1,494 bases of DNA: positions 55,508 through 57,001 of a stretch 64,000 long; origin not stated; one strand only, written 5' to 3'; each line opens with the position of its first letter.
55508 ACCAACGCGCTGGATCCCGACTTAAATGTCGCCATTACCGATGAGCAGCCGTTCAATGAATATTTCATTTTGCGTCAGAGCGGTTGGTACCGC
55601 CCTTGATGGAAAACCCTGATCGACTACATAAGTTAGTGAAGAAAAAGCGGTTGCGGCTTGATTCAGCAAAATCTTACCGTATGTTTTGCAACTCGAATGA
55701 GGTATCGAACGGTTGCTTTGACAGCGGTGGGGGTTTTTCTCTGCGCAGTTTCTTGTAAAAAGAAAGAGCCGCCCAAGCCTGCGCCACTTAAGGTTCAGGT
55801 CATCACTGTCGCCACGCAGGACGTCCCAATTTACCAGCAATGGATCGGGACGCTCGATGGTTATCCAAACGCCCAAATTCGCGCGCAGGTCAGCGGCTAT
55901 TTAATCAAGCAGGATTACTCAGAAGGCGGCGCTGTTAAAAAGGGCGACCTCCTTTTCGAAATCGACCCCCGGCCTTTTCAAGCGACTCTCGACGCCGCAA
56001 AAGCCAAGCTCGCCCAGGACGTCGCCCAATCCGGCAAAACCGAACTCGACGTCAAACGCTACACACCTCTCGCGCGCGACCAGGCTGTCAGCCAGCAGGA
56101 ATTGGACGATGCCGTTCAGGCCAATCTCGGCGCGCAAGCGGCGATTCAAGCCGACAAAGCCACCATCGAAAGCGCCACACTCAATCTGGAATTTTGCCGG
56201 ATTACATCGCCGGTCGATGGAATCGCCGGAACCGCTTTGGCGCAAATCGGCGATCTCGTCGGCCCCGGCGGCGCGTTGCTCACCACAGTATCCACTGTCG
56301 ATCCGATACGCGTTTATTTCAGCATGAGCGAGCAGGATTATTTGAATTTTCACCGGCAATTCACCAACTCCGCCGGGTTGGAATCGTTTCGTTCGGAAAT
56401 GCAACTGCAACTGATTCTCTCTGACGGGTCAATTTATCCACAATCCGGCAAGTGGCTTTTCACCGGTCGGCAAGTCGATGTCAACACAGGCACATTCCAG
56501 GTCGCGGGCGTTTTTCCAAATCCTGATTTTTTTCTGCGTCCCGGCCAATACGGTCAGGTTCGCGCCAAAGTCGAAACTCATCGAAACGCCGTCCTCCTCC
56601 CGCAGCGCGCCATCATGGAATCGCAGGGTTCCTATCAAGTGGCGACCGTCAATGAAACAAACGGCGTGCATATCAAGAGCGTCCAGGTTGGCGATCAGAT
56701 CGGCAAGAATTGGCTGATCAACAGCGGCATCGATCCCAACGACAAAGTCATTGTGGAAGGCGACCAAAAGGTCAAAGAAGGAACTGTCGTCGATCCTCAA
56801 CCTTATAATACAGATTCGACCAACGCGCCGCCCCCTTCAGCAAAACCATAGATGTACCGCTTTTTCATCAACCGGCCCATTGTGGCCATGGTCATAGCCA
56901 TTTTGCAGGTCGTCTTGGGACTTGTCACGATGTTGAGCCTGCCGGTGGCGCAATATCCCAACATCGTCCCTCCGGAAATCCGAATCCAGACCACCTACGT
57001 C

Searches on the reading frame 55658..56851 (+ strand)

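Call 78: search_protein_families(library=pfam, proteins=[window:55658-56851:+], max_evalue=0.00001)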
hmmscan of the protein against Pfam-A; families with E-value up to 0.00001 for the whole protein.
window:55658-56851:+ (397 aa): 2 families
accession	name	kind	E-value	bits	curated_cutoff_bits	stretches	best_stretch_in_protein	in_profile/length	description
PF13437.12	HlyD_3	-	1.4e-08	35.9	22.2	0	73-135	1-67/106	HlyD family secretion protein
PF16576.10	HlyD_D23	-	1e-06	28.6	30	0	72-298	20-213/214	Barrel-sandwich domain of CusB or HlyD membrane-fusion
